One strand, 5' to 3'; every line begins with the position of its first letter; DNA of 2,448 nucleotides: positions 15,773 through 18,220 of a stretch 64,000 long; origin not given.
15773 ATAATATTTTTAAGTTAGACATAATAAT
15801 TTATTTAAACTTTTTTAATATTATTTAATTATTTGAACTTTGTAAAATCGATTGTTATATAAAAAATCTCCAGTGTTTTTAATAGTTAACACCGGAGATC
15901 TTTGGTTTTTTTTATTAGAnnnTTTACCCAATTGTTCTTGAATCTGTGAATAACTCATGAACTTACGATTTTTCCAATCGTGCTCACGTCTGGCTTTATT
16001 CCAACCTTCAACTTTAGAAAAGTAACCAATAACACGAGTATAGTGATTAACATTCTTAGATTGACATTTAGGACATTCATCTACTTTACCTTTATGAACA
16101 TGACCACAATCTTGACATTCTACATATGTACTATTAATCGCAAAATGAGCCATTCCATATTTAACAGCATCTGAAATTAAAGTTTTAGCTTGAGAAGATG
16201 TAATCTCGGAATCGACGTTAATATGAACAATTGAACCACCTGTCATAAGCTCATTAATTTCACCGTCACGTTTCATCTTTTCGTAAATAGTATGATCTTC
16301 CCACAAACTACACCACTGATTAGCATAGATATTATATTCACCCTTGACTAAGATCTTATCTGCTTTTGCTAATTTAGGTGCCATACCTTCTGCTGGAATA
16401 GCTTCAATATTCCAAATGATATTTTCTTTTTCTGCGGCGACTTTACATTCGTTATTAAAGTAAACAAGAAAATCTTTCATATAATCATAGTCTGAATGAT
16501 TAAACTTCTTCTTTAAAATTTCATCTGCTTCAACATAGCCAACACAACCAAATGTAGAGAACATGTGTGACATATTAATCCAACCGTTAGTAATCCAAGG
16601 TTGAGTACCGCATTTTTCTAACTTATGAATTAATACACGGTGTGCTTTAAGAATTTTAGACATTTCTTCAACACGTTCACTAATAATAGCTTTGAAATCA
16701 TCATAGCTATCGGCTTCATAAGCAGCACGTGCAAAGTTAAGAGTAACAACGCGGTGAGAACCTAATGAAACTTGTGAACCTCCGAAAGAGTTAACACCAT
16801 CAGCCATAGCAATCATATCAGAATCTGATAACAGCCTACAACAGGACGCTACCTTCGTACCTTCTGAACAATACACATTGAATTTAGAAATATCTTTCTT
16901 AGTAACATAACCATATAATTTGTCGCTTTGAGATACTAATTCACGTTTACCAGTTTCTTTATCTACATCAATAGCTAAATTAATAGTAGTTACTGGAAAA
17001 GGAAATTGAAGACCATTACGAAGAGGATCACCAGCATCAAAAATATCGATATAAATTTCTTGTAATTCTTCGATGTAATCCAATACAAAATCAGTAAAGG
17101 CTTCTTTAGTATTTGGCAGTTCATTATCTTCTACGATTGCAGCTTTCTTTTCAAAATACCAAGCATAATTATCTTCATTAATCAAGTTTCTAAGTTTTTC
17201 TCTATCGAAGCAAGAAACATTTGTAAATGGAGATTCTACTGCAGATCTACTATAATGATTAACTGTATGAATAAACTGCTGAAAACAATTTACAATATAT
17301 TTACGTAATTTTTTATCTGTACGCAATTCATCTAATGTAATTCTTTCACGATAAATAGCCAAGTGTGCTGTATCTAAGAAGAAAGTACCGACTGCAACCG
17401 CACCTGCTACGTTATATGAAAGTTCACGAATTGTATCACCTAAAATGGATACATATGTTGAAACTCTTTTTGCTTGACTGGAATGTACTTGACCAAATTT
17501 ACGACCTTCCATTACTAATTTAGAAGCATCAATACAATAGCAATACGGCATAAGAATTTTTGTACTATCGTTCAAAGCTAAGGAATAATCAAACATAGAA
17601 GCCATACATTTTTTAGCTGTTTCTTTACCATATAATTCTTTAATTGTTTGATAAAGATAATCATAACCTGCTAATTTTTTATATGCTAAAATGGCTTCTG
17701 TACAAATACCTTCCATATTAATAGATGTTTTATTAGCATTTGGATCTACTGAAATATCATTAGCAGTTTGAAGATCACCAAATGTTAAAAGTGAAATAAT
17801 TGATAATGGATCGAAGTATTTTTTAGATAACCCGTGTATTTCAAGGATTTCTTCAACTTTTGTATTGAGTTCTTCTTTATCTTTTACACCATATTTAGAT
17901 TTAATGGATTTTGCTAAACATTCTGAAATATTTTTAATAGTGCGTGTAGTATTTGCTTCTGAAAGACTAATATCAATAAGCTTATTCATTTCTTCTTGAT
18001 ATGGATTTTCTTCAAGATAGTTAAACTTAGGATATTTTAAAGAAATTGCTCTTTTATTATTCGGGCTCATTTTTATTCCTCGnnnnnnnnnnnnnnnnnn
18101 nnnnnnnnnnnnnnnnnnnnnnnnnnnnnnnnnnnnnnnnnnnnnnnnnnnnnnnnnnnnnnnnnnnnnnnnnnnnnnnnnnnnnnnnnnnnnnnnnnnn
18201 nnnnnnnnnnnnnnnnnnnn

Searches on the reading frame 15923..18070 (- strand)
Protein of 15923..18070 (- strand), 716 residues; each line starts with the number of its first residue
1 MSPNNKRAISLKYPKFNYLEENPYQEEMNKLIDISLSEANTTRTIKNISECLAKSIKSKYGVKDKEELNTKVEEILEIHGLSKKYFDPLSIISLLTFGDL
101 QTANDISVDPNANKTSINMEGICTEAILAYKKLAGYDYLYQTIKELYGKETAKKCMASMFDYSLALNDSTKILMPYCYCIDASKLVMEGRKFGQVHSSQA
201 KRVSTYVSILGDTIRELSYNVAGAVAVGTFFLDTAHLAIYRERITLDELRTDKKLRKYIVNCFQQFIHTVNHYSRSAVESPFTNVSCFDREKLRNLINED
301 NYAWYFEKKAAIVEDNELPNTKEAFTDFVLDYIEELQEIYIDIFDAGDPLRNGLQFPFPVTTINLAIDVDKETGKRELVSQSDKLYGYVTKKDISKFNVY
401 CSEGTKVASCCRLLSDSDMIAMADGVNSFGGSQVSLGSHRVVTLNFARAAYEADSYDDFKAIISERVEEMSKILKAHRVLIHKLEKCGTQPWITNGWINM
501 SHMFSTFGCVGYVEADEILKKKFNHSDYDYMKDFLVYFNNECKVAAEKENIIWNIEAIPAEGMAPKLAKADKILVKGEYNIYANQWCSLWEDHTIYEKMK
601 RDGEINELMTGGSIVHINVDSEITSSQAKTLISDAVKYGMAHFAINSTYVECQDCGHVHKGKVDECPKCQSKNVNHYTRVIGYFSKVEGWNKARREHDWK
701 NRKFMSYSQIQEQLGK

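Call 44: search_protein_families(library=phrogs, proteins=[window:15923-18070:-], max_evalue=0.00001)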
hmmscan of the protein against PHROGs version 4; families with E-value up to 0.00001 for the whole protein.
window:15923-18070:- (716 aa): 4 families
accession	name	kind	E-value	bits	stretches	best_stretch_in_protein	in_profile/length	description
phrog_25611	-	DNA, RNA and nucleotide metabolism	1.9e-48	166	2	422-708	682-976/978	anaerobic ribonucleoside reductase large subunit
phrog_487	-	moron, auxiliary metabolic gene and host takeover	2.7e-28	99.6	1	441-696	417-704/718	NrdD-like anaerobic ribonucleotide reductase large subunit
phrog_4218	-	DNA, RNA and nucleotide metabolism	4.9e-17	63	1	441-691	37-319/333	anaerobic ribonucleoside reductase large subunit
phrog_29160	-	DNA, RNA and nucleotide metabolism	6.3e-10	40.5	1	584-686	32-132/158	anaerobic ribonucleoside reductase large subunit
